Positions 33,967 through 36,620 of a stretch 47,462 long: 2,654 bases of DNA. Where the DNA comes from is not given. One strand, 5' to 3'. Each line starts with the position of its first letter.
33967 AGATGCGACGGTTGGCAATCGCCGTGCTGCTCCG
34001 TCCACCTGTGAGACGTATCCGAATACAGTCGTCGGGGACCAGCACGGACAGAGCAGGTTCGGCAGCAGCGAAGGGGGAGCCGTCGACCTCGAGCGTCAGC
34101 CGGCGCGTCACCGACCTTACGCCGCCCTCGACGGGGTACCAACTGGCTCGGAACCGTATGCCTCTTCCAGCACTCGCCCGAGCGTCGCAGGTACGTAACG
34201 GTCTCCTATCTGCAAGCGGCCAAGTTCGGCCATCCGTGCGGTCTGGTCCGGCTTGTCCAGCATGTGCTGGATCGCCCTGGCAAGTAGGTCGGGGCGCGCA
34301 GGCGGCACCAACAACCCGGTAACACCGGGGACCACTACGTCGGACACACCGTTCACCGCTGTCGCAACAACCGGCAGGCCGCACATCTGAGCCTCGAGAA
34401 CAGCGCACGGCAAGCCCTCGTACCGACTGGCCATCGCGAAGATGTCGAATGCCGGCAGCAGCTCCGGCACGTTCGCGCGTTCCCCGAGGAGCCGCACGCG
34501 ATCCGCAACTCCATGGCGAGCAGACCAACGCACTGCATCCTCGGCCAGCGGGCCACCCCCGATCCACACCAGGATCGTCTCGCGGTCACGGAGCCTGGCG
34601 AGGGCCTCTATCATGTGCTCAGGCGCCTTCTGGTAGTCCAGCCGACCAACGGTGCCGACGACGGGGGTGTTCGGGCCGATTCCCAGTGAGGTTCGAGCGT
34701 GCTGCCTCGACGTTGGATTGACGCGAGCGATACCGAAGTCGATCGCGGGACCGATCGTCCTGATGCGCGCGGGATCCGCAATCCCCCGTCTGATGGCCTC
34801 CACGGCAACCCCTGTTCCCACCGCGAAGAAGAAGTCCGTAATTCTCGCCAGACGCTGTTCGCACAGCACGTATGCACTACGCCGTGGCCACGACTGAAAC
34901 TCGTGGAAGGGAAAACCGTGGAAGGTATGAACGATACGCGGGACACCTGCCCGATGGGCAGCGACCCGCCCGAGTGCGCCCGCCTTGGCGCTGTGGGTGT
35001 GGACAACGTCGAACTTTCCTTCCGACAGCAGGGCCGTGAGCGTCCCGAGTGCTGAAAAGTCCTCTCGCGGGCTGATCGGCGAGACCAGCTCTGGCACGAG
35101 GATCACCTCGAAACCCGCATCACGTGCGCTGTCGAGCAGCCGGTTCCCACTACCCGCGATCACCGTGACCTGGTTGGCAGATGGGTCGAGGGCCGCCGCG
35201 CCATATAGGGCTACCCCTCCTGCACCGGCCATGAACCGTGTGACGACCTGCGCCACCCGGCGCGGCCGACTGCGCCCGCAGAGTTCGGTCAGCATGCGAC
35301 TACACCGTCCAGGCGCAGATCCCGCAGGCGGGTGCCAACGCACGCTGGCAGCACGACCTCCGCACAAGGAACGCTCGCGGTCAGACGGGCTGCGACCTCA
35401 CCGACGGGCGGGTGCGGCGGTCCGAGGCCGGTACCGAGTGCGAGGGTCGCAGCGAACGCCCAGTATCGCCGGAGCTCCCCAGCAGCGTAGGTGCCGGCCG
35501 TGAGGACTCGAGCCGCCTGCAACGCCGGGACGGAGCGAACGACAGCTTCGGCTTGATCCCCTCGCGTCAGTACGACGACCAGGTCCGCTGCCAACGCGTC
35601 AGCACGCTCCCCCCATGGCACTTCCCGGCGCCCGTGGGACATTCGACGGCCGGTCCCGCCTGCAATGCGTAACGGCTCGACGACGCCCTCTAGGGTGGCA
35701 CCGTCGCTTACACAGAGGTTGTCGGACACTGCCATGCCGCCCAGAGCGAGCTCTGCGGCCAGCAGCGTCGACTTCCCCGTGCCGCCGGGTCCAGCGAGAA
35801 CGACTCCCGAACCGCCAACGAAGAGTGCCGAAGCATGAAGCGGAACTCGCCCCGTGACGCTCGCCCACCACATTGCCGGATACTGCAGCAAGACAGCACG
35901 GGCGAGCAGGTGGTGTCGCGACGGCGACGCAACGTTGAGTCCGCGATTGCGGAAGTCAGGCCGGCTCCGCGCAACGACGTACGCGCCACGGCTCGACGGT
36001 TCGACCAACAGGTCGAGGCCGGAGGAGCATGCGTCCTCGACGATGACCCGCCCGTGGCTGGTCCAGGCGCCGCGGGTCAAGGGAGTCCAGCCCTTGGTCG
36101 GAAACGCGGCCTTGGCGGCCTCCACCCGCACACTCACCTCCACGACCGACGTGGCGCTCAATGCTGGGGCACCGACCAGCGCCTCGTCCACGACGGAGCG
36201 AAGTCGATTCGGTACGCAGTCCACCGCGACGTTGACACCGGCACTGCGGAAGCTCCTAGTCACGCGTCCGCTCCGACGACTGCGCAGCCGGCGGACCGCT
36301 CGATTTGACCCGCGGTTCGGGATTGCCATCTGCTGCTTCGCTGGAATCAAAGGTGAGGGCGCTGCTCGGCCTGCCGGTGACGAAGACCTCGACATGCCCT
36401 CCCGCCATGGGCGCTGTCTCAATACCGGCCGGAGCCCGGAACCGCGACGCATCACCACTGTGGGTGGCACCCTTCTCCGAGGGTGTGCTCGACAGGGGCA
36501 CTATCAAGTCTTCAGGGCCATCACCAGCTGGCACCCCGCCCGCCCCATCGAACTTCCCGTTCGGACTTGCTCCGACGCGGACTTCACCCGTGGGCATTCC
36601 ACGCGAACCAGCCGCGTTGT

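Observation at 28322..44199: A ~16 kb, 13-gene unidirectional glycan operon with pervasive stop/start overlaps and an atypical enzyme inventory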

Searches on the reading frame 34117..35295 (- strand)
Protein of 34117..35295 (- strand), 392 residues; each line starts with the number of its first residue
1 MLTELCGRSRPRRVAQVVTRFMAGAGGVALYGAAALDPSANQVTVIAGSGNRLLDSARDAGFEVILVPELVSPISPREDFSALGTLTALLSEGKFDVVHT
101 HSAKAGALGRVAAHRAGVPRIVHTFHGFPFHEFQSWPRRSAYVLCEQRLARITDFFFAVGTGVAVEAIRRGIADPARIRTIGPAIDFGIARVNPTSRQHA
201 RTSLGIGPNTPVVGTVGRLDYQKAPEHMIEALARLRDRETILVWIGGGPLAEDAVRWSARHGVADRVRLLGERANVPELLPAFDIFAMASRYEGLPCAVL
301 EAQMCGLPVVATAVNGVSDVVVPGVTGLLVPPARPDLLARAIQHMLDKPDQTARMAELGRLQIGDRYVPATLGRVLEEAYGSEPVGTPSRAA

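Call 4: search_protein_families(library=pfam, proteins=[window:34117-35295:-], max_evalue=0.01)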
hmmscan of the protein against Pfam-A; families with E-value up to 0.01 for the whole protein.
window:34117-35295:- (392 aa): 7 families
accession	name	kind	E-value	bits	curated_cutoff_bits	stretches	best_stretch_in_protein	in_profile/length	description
PF00534.26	Glycos_transf_1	-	8.6e-36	123.5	26.4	1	198-360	3-170/172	Glycosyl transferases group 1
PF13692.12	Glyco_trans_1_4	-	3e-34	118.7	27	1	211-347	2-141/142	Glycosyl transferases group 1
PF13439.12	Glyco_transf_4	-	8.9e-20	71.8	28.5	1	24-186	3-167/170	Glycosyltransferase Family 4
PF13579.12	Glyco_trans_4_4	-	2e-19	71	29.7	1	26-183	4-157/158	Glycosyl transferase 4-like domain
PF13477.12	Glyco_trans_4_2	-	6e-11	43.1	23.4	1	35-153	19-133/139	Glycosyl transferase 4-like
PF20706.3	GT4-conflict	-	3.2e-07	30.1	26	1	64-358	52-367/385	Family 4 Glycosyltransferase in conflict systems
PF13524.12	Glyco_trans_1_2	-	3.4e-06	27.5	25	1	226-366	3-132/144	Glycosyl transferase-like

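Call 6: search_protein_families(library=ncbifam, proteins=[window:34117-35295:-], max_evalue=0.01)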
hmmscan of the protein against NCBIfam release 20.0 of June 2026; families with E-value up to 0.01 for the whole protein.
window:34117-35295:- (392 aa): 35 families (the best 25 are shown)
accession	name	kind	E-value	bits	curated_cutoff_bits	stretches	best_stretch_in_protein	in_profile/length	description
TIGR03088.1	stp2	hypoth_equivalog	2.7e-38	132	409.05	1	78-368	65-358/374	TIGR03088 family PEP-CTERM/XrtA system glycosyltransferase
TIGR03449.1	mycothiol_MshA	equivalog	2.3e-35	122.3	462.5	1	90-357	98-378/406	D-inositol-3-phosphate glycosyltransferase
NF011726.0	PRK15179.1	equivalog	7.2e-28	97.3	733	1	84-348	390-659/694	Vi polysaccharide biosynthesis protein TviE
NF041876.1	EPS_EpsE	equivalog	1.5e-26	93.5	400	1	214-367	218-380/389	exopolysaccharide biosynthesis GT4 family glycosyltransferase EpsE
TIGR03999.1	thiol_BshA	equivalog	1.8e-23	83.1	273.7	1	84-380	74-370/375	N-acetyl-alpha-D-glucosaminyl L-malate synthase BshA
NF047684.1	TeichurnBiosyTuaC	equivalog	6.1e-22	78.1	550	1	94-380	108-386/391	teichuronic acid biosynthesis protein TuaC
TIGR02149.1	glgA_Coryne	subfamily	1.8e-21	76.8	302.4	1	94-368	83-375/391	glycogen synthase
NF012034.0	PRK15490.1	equivalog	1.3e-16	60.2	813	1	212-335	400-525/578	Vi polysaccharide biosynthesis glycosyltransferase TviE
TIGR04063.1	stp3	hypoth_equivalog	7.5e-16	58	442.05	1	86-360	84-372/397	TIGR04063 family PEP-CTERM/XrtA system glycosyltransferase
TIGR04047.1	MSMEG_0565_glyc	hypoth_equivalog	2e-14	53.5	259.85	1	33-355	22-348/373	MSMEG_0565 family glycosyltransferase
NF050063.1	ProtGlycPglJ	equivalog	3e-14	53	500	1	210-351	194-335/363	N-acetylgalactosamine-N,N'-diacetylbacillosaminyl-diphospho-undecaprenol 4-alpha-N-acetylgalactosaminyltransferase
NF038229.1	Glyco4_Geo_Pelo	equivalog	7.6e-12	44.9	400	1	225-380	176-333/338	GPMC system family 4 glycosyltransferase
TIGR02095.1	glgA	subfamily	3.8e-11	42.3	328.45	1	203-348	287-441/477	glycogen/starch synthase, ADP-glucose type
NF007396.0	PRK09922.1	equivalog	4.3e-11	42.3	385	1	153-348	136-326/361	lipopolysaccharide 1,6-galactosyltransferase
NF053787.1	GlcN_PG_synth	equivalog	9e-11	41.2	480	1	192-367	178-343/361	N-acetylglucosaminyl phosphatidylglycerol synthase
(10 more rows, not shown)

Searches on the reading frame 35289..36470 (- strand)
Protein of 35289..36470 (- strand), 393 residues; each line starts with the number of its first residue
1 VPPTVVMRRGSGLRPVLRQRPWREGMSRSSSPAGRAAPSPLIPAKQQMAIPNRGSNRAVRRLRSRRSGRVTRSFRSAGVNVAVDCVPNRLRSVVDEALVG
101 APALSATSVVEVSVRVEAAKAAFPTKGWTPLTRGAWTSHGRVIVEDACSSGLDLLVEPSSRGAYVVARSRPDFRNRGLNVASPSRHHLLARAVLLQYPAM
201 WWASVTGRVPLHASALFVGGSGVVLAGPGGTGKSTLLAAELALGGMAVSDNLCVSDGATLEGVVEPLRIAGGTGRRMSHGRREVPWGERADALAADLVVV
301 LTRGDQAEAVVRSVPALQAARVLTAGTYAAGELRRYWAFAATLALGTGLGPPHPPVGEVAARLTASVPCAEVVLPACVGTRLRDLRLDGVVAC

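Call 4: search_protein_families(library=pfam, proteins=[window:35289-36263:-], max_evalue=0.01)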
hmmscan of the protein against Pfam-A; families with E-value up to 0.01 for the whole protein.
window:35289-36263:- (324 aa): 0 families

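Call 6: search_protein_families(library=ncbifam, proteins=[window:35289-36263:-], max_evalue=0.01)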
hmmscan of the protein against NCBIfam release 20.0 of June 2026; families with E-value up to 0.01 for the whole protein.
window:35289-36263:- (324 aa): 3 families
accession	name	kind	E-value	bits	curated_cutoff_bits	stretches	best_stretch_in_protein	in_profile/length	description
TIGR04352.1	HprK_rel_A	equivalog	1.4e-05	24.3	200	1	137-189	94-146/280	HprK-related kinase A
TIGR04249.1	SCM_chp_ScmC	equivalog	0.00022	20.6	125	1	126-167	112-153/292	SynChlorMet cassette protein ScmC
TIGR04355.1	HprK_rel_B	hypoth_equivalog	0.0027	16.9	200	1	138-204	143-213/351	HprK-related kinase B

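Call 7: search_protein_families(library=ncbifam, proteins=[window:35289-36470:-], max_evalue=0.01)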
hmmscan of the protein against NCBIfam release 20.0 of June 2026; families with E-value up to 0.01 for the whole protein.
window:35289-36470:- (393 aa): 3 families
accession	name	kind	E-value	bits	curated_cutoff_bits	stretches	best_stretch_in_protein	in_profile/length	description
TIGR04352.1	HprK_rel_A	equivalog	1.8e-05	24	200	1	206-258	94-146/280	HprK-related kinase A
TIGR04249.1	SCM_chp_ScmC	equivalog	0.00031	20.2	125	1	195-236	112-153/292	SynChlorMet cassette protein ScmC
TIGR04355.1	HprK_rel_B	hypoth_equivalog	0.0039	16.4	200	1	207-273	143-213/351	HprK-related kinase B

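Call 29: search_solved_structures(query=A2, max_evalue=10, show_alignments=1)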
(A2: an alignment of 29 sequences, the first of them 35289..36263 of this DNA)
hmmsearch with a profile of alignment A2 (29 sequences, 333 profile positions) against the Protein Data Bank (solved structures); distinct sequences matched with E-value up to 10: 389 (the best 60 are shown).
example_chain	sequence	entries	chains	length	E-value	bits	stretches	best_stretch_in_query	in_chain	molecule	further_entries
6c2u_A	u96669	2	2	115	0.00021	23.9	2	154-188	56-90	phosphate-loop protein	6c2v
4u00_A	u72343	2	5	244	0.0015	21.1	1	143-193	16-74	Amino acid ABC transporter, ATP-binding protein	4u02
4f4c_A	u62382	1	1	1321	0.0036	19.8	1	153-173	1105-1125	Multidrug resistance protein pgp-1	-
9lgo_F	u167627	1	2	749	0.0062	19.1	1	154-178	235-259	ATPase family gene 2 protein homolog B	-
8rhn_O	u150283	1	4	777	0.0068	18.9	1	154-178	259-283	ATPase family gene 2 protein homolog B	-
1jb1_A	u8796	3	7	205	0.0084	18.6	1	141-197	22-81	HPRK PROTEIN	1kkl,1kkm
2qmh_A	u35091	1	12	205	0.0087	18.6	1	141-197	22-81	HPr kinase/phosphorylase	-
1ko7_A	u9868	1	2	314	0.01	18.4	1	142-184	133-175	Hpr kinase/phosphatase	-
9jix_A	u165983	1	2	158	0.015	17.8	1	153-235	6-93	De Novo Designed ATPase, PL2x4_2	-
6nui_A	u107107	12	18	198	0.021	17.4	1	155-176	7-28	Guanylate kinase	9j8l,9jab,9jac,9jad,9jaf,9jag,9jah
9jae_A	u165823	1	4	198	0.021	17.3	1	155-176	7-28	Guanylate kinase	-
8pts_A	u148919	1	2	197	0.022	17.3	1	155-176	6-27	Guanylate kinase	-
2yv5_A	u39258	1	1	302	0.026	17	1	152-176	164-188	YjeQ protein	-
6p6i_A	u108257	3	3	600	0.042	16.3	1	123-173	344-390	inner membrane ABC-transporter | ABC transporter ATP-binding protein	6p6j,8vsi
1lvg_A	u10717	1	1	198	0.042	16.3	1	154-177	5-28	Guanylate kinase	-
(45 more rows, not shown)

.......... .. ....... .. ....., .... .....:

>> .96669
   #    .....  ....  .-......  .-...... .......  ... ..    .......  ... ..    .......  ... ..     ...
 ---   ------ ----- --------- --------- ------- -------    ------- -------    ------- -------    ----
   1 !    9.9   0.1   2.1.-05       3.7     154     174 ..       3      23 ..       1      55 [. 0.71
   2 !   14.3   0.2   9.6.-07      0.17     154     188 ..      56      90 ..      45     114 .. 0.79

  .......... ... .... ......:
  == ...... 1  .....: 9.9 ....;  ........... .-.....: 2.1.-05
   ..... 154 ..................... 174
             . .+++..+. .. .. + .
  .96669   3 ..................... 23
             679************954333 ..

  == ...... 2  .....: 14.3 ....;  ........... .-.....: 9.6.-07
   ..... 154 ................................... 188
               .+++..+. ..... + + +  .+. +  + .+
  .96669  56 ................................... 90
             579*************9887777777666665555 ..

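Call 74: search_protein_families(library=padloc, proteins=[window:35289-36263:-], max_evalue=0.001)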
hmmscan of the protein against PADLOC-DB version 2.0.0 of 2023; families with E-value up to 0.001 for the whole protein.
window:35289-36263:- (324 aa): 0 families

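Call 75: search_protein_families(library=pfam, alignment_id=A2, max_evalue=0.1)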
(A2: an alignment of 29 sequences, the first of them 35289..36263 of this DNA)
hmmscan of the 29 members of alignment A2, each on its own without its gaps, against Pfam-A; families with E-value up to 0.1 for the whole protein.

A. member 1, window:35289-36263:- (324 aa): 1 family
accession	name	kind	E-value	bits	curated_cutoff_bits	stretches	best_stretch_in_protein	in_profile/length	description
PF13555.12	AAA_29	-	0.026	14.7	27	1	152-172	22-43/61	P-loop containing region of AAA domain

B. families by the number of members that match (of 29 scanned): 23 families
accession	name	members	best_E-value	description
PF13191.12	AAA_16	27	0.00041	AAA ATPase domain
PF13555.12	AAA_29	24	0.0012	P-loop containing region of AAA domain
PF03193.22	RsgA_GTPase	21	0.00072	RsgA GTPase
PF13481.12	AAA_25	16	0.00023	AAA domain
PF07475.17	Hpr_kinase_C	11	4.2e-07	HPr Serine kinase C-terminal domain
PF00005.33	ABC_tran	8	0.0052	ABC transporter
PF25199.1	nSTAND_NTPase5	6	0.0062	Novel STAND NTPase 5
PF13671.12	AAA_33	3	0.0043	AAA domain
PF01926.29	MMR_HSR1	2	0.0011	50S ribosome-binding GTPase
PF07728.20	AAA_5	2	0.027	AAA domain (dynein-related subfamily)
PF13521.12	AAA_28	2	0.031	AAA domain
PF20703.3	nSTAND1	1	0.015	Novel STAND NTPase 1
PF10609.15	ParA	1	0.017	NUBPL iron-transfer P-loop NTPase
PF13304.12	AAA_21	1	0.029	AAA domain, putative AbiEii toxin, Type IV TA system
PF00931.28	NB-ARC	1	0.031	NB-ARC domain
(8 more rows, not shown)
